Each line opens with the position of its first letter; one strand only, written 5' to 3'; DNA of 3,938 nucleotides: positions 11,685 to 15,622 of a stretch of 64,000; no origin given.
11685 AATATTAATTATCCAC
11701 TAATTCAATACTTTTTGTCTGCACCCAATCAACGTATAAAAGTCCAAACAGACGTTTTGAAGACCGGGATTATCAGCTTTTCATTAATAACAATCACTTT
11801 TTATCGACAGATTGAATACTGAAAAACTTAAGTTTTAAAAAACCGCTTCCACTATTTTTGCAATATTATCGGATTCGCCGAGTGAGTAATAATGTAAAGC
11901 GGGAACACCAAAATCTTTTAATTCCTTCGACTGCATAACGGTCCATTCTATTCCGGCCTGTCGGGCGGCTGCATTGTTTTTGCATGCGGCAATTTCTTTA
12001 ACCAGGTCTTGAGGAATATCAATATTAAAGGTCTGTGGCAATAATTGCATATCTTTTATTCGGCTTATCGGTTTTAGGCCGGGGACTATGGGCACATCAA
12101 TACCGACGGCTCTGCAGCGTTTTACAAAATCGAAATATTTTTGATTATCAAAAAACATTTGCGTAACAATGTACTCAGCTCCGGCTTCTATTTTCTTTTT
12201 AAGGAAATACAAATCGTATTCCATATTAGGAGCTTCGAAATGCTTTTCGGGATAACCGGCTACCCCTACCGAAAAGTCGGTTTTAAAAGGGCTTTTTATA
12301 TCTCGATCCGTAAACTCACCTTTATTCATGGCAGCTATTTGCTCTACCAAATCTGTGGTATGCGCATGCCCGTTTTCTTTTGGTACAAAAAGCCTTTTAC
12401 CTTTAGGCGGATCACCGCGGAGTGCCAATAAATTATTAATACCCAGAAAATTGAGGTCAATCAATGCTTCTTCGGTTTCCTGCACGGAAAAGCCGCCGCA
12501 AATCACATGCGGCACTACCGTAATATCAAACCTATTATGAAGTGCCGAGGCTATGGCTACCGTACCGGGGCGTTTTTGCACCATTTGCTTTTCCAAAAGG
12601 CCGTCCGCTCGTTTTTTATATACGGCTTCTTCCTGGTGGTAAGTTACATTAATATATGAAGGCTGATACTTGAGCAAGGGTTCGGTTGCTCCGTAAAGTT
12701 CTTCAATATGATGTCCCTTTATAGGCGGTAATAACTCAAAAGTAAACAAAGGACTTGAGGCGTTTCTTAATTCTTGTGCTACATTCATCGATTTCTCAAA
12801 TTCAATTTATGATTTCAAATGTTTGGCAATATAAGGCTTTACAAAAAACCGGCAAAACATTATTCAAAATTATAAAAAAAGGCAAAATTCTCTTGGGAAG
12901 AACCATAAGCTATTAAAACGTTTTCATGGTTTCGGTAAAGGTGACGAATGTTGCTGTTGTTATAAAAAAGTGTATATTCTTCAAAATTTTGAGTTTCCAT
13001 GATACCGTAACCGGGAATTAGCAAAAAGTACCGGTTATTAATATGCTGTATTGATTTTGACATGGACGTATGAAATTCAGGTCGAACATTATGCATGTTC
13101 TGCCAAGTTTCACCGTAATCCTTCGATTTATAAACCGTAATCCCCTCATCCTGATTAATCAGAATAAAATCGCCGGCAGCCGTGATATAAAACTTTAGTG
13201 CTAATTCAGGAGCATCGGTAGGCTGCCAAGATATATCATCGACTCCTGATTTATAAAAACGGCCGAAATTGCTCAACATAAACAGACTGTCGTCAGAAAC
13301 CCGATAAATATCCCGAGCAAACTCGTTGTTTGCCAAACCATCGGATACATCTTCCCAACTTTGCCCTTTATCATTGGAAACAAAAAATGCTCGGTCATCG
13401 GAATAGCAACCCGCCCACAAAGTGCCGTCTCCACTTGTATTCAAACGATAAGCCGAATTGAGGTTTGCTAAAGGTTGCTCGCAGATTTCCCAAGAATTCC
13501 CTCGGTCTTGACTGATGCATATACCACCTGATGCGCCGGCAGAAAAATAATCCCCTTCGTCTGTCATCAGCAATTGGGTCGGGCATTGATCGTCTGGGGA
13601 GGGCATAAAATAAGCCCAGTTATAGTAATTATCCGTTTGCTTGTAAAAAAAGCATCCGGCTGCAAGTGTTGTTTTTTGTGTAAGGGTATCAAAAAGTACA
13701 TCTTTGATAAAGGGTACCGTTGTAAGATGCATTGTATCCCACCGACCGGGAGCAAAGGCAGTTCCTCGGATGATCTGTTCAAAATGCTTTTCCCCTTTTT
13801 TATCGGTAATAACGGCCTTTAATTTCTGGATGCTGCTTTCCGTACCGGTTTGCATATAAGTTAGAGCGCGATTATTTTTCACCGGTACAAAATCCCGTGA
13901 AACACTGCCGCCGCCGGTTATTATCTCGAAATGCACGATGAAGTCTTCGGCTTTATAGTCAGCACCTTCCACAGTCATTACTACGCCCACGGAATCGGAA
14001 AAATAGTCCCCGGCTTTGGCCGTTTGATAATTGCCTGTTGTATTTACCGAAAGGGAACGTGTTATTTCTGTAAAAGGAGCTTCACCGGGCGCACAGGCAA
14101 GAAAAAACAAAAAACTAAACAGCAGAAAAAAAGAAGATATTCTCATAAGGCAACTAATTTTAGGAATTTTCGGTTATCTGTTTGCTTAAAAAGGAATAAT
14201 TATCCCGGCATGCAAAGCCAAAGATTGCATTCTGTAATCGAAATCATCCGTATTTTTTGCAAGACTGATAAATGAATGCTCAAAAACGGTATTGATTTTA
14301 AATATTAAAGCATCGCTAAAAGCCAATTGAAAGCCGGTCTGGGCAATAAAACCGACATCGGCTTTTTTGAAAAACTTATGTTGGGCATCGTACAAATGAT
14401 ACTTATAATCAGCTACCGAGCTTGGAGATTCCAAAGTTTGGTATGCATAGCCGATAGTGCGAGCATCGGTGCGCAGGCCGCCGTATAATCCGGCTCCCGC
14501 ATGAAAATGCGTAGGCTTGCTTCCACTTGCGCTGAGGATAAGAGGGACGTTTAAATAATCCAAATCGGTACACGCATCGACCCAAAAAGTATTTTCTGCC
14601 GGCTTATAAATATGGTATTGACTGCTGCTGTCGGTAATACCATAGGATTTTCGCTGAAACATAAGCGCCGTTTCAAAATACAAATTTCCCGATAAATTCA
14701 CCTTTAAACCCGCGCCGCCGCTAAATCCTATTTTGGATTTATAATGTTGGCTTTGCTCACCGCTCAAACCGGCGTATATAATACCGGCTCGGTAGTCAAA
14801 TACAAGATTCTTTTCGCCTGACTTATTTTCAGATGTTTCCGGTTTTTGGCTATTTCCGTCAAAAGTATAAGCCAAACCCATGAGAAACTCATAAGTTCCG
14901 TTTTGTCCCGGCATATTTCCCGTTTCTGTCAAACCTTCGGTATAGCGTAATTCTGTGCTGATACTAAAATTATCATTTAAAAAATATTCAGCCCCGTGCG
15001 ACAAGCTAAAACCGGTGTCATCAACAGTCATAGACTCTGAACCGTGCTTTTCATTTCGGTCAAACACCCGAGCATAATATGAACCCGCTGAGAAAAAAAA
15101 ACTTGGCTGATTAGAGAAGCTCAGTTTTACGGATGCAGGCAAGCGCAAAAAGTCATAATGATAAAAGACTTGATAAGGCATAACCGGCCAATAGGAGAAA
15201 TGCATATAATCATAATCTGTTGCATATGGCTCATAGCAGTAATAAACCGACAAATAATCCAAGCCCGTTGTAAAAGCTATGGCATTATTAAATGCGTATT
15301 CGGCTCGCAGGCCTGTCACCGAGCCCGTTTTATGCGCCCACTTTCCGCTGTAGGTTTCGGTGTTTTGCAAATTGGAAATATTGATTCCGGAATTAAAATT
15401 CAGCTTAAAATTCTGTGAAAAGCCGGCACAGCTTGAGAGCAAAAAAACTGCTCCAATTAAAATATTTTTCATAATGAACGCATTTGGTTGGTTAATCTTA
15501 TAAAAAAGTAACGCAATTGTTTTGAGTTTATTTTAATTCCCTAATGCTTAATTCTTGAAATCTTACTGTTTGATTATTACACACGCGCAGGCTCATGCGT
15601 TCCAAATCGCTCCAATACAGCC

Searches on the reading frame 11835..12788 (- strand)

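Call 80: search_protein_families(library=pfam, proteins=[window:11835-12788:-], max_evalue=0.0001)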
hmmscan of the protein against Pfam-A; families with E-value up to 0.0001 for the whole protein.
window:11835-12788:- (317 aa): 1 family
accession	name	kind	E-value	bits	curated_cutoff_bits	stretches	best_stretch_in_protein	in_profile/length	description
PF02219.23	MTHFR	-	9.5e-65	219.2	24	1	9-315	7-285/287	Methylenetetrahydrofolate reductase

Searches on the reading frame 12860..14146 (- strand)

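Call 81: search_protein_families(library=pfam, proteins=[window:12860-14146:-], max_evalue=0.0001)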
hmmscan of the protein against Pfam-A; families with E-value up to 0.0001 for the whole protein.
window:12860-14146:- (428 aa): 1 family
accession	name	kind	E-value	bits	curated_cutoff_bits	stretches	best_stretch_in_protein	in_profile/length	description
PF15902.12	Sortilin-Vps10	-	7.1e-07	28.8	33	0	198-289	36-133/446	Sortilin, neurotensin receptor 3,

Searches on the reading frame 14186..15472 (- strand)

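Call 81: search_protein_families(library=pfam, proteins=[window:14186-15472:-], max_evalue=0.0001)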
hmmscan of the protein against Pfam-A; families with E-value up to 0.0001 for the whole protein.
window:14186-15472:- (428 aa): 2 families
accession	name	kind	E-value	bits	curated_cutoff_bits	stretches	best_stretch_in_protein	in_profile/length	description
PF13568.12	OMP_b-brl_2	-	4.6e-18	66.3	27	2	216-404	6-173/175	Outer membrane protein beta-barrel domain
PF13505.12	OMP_b-brl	-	5.2e-07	30.4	28.7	1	10-204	6-175/175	Outer membrane protein beta-barrel domain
